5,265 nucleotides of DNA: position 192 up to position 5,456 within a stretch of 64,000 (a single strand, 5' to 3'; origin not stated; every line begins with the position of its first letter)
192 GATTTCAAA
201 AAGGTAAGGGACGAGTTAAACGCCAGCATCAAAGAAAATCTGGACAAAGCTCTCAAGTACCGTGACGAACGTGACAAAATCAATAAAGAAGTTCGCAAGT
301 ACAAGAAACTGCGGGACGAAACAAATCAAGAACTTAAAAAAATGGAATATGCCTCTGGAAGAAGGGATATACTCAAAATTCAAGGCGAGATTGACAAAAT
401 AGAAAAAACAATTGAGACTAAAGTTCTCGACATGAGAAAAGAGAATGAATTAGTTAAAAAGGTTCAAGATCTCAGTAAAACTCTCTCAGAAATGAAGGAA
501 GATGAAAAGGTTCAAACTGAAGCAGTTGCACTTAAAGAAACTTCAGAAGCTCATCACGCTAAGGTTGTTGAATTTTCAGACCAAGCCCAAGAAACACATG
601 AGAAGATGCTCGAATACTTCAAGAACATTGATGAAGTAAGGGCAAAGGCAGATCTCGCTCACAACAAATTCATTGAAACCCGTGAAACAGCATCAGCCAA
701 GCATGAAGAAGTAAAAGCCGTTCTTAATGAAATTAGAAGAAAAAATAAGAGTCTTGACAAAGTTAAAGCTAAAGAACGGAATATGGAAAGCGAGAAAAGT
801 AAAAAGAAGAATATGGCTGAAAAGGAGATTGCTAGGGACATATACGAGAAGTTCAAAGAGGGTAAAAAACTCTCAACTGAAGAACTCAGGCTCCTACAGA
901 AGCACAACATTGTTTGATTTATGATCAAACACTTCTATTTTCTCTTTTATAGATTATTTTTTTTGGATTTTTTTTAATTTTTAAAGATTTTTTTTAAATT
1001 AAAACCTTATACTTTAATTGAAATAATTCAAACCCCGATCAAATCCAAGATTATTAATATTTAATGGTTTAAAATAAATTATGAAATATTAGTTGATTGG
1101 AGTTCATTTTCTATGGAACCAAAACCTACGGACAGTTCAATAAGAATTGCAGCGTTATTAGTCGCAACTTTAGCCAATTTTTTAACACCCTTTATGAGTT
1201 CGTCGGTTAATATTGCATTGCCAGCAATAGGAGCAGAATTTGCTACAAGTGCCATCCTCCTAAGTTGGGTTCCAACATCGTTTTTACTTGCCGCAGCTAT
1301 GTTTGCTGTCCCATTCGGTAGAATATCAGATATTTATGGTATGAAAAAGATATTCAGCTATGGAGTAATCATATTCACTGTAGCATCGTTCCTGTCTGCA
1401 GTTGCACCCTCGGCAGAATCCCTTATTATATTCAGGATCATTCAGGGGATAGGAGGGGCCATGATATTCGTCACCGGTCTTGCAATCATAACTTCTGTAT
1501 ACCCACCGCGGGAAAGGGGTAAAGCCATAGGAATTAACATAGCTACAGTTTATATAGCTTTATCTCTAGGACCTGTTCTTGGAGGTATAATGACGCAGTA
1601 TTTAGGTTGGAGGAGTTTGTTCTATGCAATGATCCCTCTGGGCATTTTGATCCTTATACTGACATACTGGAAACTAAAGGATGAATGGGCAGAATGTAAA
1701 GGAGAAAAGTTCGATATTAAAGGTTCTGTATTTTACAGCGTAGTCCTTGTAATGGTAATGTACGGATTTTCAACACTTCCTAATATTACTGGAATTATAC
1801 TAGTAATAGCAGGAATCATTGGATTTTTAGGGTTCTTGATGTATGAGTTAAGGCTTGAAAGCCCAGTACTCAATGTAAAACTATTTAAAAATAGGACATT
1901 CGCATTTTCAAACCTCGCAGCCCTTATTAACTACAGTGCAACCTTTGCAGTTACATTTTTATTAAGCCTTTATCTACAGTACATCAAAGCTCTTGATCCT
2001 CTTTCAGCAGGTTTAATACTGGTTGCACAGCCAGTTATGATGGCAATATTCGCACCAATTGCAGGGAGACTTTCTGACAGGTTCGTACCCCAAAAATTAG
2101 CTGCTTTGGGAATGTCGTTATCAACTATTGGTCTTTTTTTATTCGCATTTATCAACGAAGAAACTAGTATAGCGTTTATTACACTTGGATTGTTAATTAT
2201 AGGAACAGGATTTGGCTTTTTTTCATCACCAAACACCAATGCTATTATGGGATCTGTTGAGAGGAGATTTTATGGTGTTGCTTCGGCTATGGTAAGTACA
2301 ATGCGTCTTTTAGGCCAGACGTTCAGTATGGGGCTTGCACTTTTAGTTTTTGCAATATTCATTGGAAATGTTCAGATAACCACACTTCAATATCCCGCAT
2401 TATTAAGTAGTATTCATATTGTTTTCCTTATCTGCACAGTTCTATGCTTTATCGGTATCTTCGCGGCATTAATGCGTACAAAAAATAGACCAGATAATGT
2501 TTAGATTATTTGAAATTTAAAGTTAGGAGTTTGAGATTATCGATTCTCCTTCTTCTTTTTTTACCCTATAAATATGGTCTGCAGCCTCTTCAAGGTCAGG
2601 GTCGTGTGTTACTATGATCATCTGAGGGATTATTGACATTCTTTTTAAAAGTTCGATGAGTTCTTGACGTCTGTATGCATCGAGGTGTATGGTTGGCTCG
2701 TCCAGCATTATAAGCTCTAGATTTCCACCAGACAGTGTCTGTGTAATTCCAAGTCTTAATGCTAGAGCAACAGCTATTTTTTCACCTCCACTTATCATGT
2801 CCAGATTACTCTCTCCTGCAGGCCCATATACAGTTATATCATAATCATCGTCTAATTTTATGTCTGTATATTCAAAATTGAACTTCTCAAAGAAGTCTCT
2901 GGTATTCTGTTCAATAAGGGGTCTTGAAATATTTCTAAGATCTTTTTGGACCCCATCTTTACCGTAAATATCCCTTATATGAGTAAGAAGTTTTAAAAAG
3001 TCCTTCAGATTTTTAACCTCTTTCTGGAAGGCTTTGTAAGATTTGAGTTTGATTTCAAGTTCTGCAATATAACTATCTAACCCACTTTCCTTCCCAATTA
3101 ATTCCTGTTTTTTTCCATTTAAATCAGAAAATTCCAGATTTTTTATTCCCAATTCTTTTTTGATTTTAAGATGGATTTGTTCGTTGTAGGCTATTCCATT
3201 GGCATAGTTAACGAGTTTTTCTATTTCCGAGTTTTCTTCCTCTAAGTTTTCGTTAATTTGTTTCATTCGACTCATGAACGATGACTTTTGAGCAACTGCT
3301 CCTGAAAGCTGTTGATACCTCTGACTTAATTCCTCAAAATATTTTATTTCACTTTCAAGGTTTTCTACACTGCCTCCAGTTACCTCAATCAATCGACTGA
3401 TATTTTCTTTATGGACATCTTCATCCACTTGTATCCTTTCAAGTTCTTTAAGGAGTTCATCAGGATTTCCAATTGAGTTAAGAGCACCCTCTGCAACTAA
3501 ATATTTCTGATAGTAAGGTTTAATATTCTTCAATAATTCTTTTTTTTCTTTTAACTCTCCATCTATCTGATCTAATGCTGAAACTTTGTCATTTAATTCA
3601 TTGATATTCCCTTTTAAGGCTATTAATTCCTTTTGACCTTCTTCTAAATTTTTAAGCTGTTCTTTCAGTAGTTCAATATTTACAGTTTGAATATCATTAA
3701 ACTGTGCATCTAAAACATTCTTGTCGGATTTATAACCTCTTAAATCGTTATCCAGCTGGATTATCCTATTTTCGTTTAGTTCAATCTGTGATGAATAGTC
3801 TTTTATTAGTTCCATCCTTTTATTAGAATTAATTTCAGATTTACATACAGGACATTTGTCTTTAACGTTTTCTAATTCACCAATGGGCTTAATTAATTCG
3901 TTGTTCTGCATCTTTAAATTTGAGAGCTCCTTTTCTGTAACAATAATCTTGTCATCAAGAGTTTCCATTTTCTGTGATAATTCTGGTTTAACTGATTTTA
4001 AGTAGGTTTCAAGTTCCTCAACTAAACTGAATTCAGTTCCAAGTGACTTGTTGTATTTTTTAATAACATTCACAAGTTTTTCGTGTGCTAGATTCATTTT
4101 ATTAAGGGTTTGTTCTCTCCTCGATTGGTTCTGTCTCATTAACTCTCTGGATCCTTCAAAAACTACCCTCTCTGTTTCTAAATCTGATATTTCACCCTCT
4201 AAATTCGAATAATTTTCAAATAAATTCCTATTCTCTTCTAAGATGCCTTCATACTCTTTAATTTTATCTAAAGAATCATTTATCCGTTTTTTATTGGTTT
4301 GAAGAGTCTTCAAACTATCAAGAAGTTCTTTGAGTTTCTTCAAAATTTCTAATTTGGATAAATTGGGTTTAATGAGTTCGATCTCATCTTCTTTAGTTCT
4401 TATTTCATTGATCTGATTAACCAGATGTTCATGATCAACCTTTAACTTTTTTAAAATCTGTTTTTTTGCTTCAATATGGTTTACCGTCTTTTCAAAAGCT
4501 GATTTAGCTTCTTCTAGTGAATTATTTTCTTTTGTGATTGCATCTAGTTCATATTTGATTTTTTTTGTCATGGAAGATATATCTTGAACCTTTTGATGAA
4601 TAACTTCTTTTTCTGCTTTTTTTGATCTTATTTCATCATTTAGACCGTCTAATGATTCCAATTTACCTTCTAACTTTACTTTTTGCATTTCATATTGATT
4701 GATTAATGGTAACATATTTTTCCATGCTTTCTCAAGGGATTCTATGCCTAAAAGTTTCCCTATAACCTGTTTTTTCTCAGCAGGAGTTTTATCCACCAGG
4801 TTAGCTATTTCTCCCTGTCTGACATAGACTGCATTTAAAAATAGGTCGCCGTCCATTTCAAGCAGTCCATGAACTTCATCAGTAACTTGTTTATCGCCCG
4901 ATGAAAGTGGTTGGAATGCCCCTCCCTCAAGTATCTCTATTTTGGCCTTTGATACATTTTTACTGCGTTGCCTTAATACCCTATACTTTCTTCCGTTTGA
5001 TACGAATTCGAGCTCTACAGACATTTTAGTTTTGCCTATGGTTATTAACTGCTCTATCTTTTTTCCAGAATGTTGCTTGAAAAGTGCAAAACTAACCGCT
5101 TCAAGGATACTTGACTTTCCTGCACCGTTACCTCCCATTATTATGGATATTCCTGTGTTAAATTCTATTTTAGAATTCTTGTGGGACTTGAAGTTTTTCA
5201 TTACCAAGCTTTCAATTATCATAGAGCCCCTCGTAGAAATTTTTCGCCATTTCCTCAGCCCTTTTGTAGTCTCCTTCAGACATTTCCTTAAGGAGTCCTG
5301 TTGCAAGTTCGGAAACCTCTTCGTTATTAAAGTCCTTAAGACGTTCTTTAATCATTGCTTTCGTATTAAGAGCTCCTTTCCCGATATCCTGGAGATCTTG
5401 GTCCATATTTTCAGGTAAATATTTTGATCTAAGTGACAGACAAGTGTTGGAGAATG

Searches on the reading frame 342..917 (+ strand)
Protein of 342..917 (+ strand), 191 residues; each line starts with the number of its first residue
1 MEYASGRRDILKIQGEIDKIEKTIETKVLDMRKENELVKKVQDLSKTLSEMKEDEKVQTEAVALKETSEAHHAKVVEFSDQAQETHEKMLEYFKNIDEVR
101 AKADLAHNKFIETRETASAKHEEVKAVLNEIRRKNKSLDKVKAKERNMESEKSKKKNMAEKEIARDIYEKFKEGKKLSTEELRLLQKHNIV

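Call 45: search_protein_families(library=pfam, proteins=[window:342-917:+], max_evalue=0.00001)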
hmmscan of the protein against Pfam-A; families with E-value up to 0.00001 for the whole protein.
window:342-917:+ (191 aa): 1 family
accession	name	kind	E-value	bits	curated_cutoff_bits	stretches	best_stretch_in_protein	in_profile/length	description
PF23435.1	DUF7121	-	1.7e-21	77.3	29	1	8-189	124-305/307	Family of unknown function (DUF7121)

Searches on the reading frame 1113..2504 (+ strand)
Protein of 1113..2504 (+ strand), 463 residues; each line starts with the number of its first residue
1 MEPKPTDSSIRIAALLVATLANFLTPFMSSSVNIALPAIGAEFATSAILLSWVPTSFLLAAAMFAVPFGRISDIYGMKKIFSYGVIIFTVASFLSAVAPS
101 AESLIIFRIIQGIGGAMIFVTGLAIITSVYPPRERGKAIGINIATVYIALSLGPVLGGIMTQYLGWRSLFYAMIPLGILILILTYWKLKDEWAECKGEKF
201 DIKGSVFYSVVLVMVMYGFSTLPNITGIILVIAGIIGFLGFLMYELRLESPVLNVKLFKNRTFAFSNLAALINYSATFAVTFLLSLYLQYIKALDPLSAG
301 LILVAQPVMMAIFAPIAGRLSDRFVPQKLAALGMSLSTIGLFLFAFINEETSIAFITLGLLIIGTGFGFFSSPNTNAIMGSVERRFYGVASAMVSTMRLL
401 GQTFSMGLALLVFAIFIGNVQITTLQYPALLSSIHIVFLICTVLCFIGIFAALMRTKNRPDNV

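Call 45: search_protein_families(library=pfam, proteins=[window:1113-2504:+], max_evalue=0.00001)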
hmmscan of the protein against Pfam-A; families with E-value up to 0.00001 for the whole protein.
window:1113-2504:+ (463 aa): 4 families
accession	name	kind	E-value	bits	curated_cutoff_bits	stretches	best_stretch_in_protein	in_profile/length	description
PF07690.21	MFS_1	-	4.2e-64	217.1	33.4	2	19-404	2-345/347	Major Facilitator Superfamily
PF00083.30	Sugar_tr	-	1.7e-08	34.2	22.3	1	41-184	39-188/452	Sugar (and other) transporter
PF13347.12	MFS_2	-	1.1e-07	31.2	27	1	256-457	219-424/427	MFS/sugar transport protein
PF05977.19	MFS_3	-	2.8e-06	26.5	27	1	41-191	38-192/524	Transmembrane secretion effector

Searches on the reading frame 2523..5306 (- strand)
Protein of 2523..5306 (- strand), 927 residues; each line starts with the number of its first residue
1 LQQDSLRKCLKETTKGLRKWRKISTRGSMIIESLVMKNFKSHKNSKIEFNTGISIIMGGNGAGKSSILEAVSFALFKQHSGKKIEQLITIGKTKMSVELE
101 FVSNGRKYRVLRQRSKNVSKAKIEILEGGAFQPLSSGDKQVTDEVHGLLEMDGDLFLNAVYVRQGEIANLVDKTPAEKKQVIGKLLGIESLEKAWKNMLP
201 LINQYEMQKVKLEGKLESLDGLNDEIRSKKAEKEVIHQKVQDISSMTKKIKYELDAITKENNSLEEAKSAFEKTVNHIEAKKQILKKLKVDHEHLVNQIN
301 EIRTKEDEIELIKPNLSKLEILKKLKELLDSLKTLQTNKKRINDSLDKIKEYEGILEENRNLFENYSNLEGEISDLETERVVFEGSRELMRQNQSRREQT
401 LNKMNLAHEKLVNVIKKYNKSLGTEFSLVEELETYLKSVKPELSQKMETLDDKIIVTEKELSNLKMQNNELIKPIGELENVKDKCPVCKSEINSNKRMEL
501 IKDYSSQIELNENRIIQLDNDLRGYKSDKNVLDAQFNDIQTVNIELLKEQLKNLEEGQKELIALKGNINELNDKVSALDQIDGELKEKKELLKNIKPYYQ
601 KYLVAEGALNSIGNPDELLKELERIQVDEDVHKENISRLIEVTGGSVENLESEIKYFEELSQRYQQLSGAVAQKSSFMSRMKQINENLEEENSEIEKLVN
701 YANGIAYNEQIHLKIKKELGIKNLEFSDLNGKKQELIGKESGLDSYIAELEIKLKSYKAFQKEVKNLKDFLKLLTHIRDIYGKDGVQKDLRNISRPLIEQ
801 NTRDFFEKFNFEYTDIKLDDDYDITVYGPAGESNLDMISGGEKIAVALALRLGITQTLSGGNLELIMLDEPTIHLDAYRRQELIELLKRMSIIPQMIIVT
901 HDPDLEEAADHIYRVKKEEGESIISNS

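Call 45: search_protein_families(library=pfam, proteins=[window:2523-5306:-], max_evalue=0.00001)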
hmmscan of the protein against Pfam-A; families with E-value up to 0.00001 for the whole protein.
window:2523-5306:- (927 aa): 6 families
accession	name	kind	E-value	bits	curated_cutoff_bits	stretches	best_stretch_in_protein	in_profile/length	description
PF13476.12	AAA_23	-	2.6e-21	77.6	27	1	33-266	1-198/201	AAA domain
PF02463.25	SMC_N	-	1.3e-14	54.6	40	1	31-920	2-216/220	RecF/RecN/SMC N terminal domain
PF13304.12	AAA_21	-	7.2e-09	36.6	27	0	755-904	167-301/304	AAA domain, putative AbiEii toxin, Type IV TA system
PF04423.19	Rad50_zn_hook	-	3e-07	30.6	24.3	1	471-512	8-49/52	Rad50 zinc hook motif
PF13514.12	AAA_27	-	1.1e-06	28.8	22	1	29-119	1-95/206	AAA domain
PF13558.12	SbcC_Walker_B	-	9.6e-06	26.2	27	0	834-888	29-89/90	SbcC/RAD50-like, Walker B motif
